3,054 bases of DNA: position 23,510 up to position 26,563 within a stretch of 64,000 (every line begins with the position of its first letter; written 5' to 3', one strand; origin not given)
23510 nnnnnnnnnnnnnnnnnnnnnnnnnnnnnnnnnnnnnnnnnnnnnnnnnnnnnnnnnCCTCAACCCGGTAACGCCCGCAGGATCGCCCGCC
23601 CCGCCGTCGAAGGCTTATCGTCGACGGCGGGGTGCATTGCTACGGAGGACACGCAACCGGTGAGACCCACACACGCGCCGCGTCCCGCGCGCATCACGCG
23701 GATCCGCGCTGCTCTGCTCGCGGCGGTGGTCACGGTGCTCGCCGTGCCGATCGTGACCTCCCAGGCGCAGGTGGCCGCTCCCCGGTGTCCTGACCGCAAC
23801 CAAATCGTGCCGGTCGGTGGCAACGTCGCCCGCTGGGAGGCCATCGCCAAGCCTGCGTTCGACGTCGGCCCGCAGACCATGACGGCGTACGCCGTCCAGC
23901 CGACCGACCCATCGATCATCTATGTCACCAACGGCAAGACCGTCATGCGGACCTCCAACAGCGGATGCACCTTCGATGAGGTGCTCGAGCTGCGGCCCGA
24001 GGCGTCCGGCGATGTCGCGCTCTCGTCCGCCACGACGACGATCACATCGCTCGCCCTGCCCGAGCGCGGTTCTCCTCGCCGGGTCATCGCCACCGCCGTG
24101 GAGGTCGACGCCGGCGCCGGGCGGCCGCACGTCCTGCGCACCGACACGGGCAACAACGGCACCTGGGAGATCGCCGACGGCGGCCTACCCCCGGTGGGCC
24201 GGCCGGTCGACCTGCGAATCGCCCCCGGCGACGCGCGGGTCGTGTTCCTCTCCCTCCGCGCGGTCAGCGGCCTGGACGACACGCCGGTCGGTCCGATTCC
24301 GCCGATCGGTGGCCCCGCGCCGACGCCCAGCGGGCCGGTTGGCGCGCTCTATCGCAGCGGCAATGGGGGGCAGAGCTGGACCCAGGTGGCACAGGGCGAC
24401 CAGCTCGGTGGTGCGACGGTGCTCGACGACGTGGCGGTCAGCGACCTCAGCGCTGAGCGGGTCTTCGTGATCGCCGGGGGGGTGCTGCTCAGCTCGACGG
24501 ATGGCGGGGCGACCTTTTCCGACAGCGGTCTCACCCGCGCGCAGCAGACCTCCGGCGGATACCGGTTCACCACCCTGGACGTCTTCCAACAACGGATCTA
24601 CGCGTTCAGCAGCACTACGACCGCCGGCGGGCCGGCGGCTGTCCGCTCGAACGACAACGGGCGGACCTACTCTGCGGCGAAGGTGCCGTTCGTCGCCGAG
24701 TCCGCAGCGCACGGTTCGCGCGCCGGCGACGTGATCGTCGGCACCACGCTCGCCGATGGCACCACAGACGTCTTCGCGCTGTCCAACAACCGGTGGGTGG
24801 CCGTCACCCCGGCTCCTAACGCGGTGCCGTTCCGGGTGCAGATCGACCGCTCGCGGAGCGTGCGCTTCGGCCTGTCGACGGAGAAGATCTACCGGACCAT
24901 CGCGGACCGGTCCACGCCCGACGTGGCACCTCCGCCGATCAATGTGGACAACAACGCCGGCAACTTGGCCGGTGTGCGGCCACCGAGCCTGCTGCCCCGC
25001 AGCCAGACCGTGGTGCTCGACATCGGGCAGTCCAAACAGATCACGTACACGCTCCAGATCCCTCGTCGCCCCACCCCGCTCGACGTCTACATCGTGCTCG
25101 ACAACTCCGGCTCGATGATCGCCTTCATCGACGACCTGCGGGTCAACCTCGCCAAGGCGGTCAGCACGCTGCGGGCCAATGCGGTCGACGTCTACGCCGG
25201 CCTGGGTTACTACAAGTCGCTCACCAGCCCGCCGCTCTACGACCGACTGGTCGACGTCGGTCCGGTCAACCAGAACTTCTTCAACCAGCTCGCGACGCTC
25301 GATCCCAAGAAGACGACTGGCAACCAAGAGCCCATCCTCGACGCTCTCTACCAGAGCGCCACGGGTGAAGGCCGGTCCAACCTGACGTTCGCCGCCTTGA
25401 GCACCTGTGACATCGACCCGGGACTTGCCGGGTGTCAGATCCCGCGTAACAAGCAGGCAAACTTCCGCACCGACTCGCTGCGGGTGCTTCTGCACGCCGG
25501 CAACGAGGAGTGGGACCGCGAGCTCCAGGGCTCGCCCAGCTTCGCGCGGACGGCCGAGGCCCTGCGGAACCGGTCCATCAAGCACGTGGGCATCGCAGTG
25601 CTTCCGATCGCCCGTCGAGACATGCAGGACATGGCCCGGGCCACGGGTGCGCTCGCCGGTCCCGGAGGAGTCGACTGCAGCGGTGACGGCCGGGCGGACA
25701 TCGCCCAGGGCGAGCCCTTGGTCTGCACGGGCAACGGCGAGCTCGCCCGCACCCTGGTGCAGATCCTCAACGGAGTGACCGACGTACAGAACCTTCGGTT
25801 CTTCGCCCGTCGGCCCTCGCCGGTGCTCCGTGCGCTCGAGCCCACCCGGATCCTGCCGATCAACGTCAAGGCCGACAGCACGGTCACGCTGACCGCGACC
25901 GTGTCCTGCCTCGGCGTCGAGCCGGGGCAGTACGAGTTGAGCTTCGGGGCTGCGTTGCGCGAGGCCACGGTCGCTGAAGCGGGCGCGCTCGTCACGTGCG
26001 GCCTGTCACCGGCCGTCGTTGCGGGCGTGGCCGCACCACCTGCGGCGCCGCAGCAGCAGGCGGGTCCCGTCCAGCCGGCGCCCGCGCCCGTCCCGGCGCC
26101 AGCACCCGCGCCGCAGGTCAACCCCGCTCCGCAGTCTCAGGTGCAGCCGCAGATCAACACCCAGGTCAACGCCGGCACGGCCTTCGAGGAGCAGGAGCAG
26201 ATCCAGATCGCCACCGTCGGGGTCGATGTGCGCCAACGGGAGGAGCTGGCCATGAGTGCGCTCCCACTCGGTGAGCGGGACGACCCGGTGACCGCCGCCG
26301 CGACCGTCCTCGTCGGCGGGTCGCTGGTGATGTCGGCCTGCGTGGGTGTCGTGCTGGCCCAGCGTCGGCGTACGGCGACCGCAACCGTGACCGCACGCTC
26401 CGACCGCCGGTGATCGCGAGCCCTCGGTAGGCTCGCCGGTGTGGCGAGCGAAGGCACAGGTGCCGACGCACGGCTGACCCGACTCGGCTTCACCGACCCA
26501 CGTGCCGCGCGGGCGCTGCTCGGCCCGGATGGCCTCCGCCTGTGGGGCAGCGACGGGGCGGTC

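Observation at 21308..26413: Extra FtsH-family protease and a BNR+VWA membrane-anchored exoprotein inserted between glnA2 and glnE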

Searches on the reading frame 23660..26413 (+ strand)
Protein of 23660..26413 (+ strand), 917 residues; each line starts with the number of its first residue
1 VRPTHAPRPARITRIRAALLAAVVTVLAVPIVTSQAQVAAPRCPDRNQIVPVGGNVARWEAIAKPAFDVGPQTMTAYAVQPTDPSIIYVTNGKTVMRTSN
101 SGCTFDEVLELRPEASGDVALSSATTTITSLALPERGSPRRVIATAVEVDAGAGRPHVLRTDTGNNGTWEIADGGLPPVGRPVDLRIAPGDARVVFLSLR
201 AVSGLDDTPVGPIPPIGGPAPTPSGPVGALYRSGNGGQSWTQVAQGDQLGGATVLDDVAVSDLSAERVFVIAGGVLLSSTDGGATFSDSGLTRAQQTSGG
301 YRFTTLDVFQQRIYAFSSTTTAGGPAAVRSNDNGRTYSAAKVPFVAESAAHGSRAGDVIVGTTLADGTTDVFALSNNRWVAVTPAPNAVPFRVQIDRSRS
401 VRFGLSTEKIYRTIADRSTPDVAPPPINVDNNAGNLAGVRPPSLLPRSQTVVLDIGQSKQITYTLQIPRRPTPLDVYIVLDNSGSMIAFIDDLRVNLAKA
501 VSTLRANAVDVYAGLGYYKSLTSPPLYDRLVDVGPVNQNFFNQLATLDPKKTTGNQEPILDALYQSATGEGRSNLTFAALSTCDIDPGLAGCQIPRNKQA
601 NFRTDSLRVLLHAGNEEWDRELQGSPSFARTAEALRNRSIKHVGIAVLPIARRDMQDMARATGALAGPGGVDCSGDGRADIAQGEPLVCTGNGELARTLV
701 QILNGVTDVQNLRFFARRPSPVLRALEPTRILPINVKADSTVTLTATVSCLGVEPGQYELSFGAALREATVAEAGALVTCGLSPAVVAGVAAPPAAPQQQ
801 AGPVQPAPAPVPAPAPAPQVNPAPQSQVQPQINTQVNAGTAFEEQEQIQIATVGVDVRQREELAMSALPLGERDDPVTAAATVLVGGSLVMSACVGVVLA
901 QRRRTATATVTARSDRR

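Call 7: search_protein_families(library=pfam, proteins=[window:23660-26413:+], max_evalue=0.01)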
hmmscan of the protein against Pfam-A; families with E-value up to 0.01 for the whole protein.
window:23660-26413:+ (917 aa): 2 families
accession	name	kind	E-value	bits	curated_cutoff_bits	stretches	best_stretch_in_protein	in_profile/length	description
PF24909.1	vWA_SIBA-E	-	0.002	18.1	27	1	457-525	16-87/284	Integrin beta-like protein A-E, vWA-like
PF15902.12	Sortilin-Vps10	-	0.002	17.4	33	0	229-316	2-86/446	Sortilin, neurotensin receptor 3,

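Call 8: search_protein_families(library=ncbifam, proteins=[window:23660-26413:+], max_evalue=0.01)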
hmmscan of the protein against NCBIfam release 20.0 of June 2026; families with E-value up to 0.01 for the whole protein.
window:23660-26413:+ (917 aa): 1 family
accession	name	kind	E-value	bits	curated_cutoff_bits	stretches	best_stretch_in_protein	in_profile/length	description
NF045728.1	glycosyl_F510_1955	equivalog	4.7e-08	32.6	175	1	229-288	116-172/246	F510_1955 family glycosylhydrolase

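Call 9: find_encoding_contigs(protein=window:23660-26413:+, flank=10000, max_places=6)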
Protein window:23660-26413:+ (917 aa): no gene with exactly this product is on record in the collection.

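Call 19: find_homologous_proteins(query=window:23660-26413:+, max_evalue=0.00001)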
Query window:23660-26413:+ (917 aa): 26 proteins with E <= 0.00001 among 8000 candidates.
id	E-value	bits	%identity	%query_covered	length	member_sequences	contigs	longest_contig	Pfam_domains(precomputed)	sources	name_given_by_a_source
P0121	0.0e+0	2006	100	100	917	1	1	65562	-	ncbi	-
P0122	0.0e+0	1753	90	97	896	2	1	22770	-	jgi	-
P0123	0.0e+0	1695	82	100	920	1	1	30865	-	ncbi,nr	ncbi:MAG TPA: hypothetical protein VNB94_08315 [Mycobacteriales bacterium]|nr:hypothetical protein [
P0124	0.0e+0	1377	70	99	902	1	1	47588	-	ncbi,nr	ncbi:MAG TPA: hypothetical protein VNA12_06370 [Mycobacteriales bacterium]|nr:hypothetical protein [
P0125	0.0e+0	1310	65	98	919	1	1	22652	-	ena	-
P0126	0.0e+0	1258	64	99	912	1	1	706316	-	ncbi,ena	-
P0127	0.0e+0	1252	64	99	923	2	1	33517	-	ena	-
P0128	0.0e+0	1239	64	98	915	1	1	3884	-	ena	-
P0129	0.0e+0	1197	62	99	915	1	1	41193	-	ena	-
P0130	4.8e-230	784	69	56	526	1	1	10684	-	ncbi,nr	ncbi:MAG TPA: hypothetical protein VNA14_03815, partial [Mycobacteriales bacterium]|nr:hypothetical 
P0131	4.0e-107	378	33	96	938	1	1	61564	-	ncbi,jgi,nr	ncbi:MAG TPA: hypothetical protein VGX28_04295 [Frankiaceae bacterium]|jgi:hypothetical protein|nr:h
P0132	7.7e-105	370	32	94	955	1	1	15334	-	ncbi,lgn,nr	ncbi:MAG TPA: hypothetical protein VNA20_08875 [Frankiaceae bacterium]|nr:hypothetical protein [Fran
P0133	3.0e-98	348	33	89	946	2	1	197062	-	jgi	jgi:hypothetical protein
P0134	4.2e-78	282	31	94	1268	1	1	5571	PF02012.27,PF15902.13,PF13088.13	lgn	-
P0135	4.1e-76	275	29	84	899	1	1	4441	-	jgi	jgi:hypothetical protein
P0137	4.6e-63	232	29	84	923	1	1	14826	PF00362.25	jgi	jgi:hypothetical protein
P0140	1.8e-58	217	28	84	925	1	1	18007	PF00362.25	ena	-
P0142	2.1e-56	210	28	79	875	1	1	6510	PF15902.13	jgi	jgi:hypothetical protein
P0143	1.5e-54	204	28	84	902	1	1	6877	PF00362.25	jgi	jgi:hypothetical protein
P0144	2.7e-47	180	29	82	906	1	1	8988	PF02012.27,PF15902.13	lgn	-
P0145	1.4e-27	114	25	79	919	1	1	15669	PF25852.1,PF02012.27,PF13088.13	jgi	jgi:hypothetical protein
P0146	2.8e-10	57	24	98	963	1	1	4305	PF25852.1,PF02012.27,PF15902.13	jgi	jgi:hypothetical protein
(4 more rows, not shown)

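Call 36: predict_structure(alignment_id=A2)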
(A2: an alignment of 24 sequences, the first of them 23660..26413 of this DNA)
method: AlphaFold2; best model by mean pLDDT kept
length: 917 residues; sequences in the alignment: 24
mean_pLDDT: 74.0   pTM: 0.46
mean pLDDT of the five models: 74.0, 73.5, 71.9, 71.6, 69.0
residues with pLDDT >= 90: 284; 70-90: 349; 50-70: 72; < 50: 212
segments of 3 or more residues with pLDDT < 50: 1-40, 204-227, 417-437, 783-805, 813-879, 886-889, 899-917
pLDDT, mean of each block of 10 residues (from residue 1): 34 44 40 34 74 66 90 90 88 93 92 84 92 81 91 84 91 90 90 92 42 30 49 94 84 85 92 92 89 91 92 92 89 89 88 79 74 78 62 69 85 58 32 45 87 90 87 89 87 82 77 92 86 86 85 79 93 63 64 83 88 90 88 94 92 95 89 85 92 79 84 88 88 79 92 90 83 90 50 43 46 46 35 31 31 28 33 43 50 48 38 36
secondary structure, 60 per line:
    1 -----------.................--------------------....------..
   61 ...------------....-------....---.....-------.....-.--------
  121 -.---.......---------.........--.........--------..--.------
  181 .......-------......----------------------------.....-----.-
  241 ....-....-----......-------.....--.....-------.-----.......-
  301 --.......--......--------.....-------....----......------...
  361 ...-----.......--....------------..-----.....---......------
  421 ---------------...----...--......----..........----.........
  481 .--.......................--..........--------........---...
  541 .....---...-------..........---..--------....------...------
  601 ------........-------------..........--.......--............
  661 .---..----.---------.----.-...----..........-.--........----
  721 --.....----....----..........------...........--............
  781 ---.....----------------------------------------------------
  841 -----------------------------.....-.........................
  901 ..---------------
elements in order (helices of 4 or more, strands of 3 or more residues): H12-28 E49-52 E59-63 E76-79 E87-90 E94-98 E106-110 E126-132 E142-150 E153-161 E181-187 E195-200 E229-233 E241-244 H246-249 E255-260 E268-272 E275-279 H293-299 E303-309 E312-317 E326-330 E338-341 E346-351 E358-363 E369-375 E378-381 E401-405 E409-414 E443-445 E448-453 E458-467 E472-481 H484-506 E509-518 E527-534 H538-545 H559-568 H582-585 E592-594 E607-614 H628-637 E640-646 H649-661 E688-690 H695-704 E709-716 E723-727 E732-735 E740-749 E756-766 E769-780 H784-788 H870-874 H876-902

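Call 39: fold_search(model_id=the predicted structure, library=pdb)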
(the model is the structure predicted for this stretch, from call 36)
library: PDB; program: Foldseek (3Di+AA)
matches with E <= 10: 1731; with E <= 0.001: 1080
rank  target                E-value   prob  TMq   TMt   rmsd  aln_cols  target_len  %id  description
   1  9dao_B                7.3e-16  1.00  0.25  0.55   6.1       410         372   13  AlphaIIbbeta3 in fully-extended conformation in complex with R6H8 Fab (released 2025-04-09)
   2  8xei_B                9.6e-16  1.00  0.21  0.27   9.4       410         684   14  Cryo-EM structure of integrin ITGAV/ITGB3 complex, conformation 1 (released 2024-12-18)
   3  9p95_B                1.1e-15  1.00  0.26  0.57   5.2       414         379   14  CryoEM structure of integrin alpha4beta7 bound to MAdCAM-1 (released 2025-09-24)
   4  9der_B                1.9e-15  1.00  0.24  0.43   6.2       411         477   14  Cryo-EM Structures of Full-Length Integrin alphaIIbbeta3 in Native Lipids Complexed with Tirofiban (released 2024-10-16)
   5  9axl_B                1.9e-15  1.00  0.21  0.34  10.0       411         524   14  Structure of the semi-extended AlphaIIbBeta3 in complex with R21D10 Fab (released 2024-11-13)
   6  8xel_B                2.7e-15  1.00  0.21  0.37   9.4       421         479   14  Cryo-EM structure of integrin ITGAV/ITGB3 complex, conformation 3 (released 2024-12-25)
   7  4wk0_B                2.9e-15  1.00  0.20  0.39  10.2       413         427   11  Metal Ion and Ligand Binding of Integrin (released 2014-12-03)
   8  8xfg_B                3.1e-15  1.00  0.24  0.43   5.9       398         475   12  Cryo-EM structure of integrin ITGAV, ITGB3 and CYCLO (RGDFK) complex, conformation 1 (released 2024-12-18)
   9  5e6s_B                3.1e-15  1.00  0.21  0.39   9.0       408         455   13  Structures of leukocyte integrin aLB2: The aI domain, the headpiece, and the pocket for the internal ligand (released 2016-03-02)
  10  7ceb_B                3.6e-15  1.00  0.20  0.45  10.2       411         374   11  Crystal structure of alpha6beta1 integrin headpiece (released 2021-06-23)
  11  3ze0_B                3.8e-15  1.00  0.21  0.38   8.5       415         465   13  Integrin alphaIIB beta3 headpiece and RGD peptide complex (released 2013-06-05)
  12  3nid_D                4.3e-15  1.00  0.20  0.37   8.8       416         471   13  The Closed Headpiece of Integrin alphaIIB beta3 and its Complex with an alpahIIB beta3 -Specific Antagonist That Does  (released 2010-12-22)
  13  2vc2_B                4.5e-15  1.00  0.25  0.45   6.3       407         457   13  Re-refinement of Integrin AlphaIIbBeta3 Headpiece Bound to Antagonist L-739758 (released 2008-09-02)
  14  8w30_B                4.5e-15  1.00  0.20  0.45  10.0       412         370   11  Crystal structure of alpha-V beta-1 integrin headpiece in complex with TR01225179 (released 2025-01-01)
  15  3nid_B                4.8e-15  1.00  0.21  0.38   8.6       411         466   13  The Closed Headpiece of Integrin alphaIIB beta3 and its Complex with an alpahIIB beta3 -Specific Antagonist That Does  (released 2010-12-22)
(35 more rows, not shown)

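Call 46: find_related_loci(query=A3, collection=metagenome_contigs, flank=6000)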
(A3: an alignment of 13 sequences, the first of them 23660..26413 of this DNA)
Query A3 (917 aa) in metagenome_contigs; peptide patterns used: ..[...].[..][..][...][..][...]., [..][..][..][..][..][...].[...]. (x = any residue, [..] = any of these).
600 stretches matched a pattern (row limit reached: there are more); 24 encode a relative of the query (tblastn E <= 1e-3); 24 distinct loci.
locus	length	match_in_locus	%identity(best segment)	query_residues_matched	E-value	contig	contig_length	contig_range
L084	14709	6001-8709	89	11-910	0e+0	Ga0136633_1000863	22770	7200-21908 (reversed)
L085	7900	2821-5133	29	14-788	6e-71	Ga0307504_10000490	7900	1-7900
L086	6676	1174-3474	32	58-780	2e-70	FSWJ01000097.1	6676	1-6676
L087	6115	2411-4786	29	59-876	4e-64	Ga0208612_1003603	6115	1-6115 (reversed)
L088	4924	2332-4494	28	15-780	1e-55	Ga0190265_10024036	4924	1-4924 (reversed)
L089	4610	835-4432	26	8-781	1e-54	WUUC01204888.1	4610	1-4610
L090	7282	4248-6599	28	9-780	7e-53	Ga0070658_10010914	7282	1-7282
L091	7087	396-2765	28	12-780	5e-52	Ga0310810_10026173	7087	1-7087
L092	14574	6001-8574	28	15-912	3e-46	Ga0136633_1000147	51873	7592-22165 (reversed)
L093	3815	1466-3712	28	61-784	1e-43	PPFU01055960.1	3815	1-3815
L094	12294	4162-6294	28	57-780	2e-56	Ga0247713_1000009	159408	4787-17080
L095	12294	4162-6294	28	57-780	2e-56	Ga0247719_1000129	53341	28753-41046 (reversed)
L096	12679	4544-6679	27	15-757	4e-39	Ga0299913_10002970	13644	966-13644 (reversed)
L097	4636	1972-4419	32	9-835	2e-38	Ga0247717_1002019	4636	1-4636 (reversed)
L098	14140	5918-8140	23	54-781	1e-36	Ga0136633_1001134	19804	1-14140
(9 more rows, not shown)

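Call 73: search_protein_families(library=padloc, proteins=[window:23660-26413:+], max_evalue=0.001)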
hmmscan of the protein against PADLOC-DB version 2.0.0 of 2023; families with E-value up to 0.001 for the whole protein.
window:23660-26413:+ (917 aa): 0 families

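Call 76: search_protein_representatives(alignment_id=A2)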
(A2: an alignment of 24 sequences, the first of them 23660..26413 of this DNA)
Query: 24 sequences, 897 profile positions. Proteins with E-value up to 0.001 (for the whole library): 85700; up to 1e-10: 31710; up to 1e-30: 3599. The best 150 are listed.
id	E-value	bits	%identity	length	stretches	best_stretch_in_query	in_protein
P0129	0.0e+00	1154.8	-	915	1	3-896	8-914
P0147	6.0e-285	964.3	-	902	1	4-897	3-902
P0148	5.7e-260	881.6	-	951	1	3-892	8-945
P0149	6.1e-260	881.5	-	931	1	4-896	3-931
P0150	1.4e-247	840.6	-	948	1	3-897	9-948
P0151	5.1e-245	832.2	-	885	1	5-890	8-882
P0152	9.7e-236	801.4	-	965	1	3-897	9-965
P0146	5.9e-235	798.9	-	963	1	4-894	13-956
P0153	7.1e-229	778.7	-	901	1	5-892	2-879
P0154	6.9e-220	749.0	-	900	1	3-893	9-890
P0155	2.4e-218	743.9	-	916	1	3-891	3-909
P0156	2.2e-214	730.8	-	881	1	6-894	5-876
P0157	1.3e-213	728.2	-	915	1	4-894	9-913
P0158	9.3e-213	725.4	-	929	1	6-896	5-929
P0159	8.5e-212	722.2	-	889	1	34-891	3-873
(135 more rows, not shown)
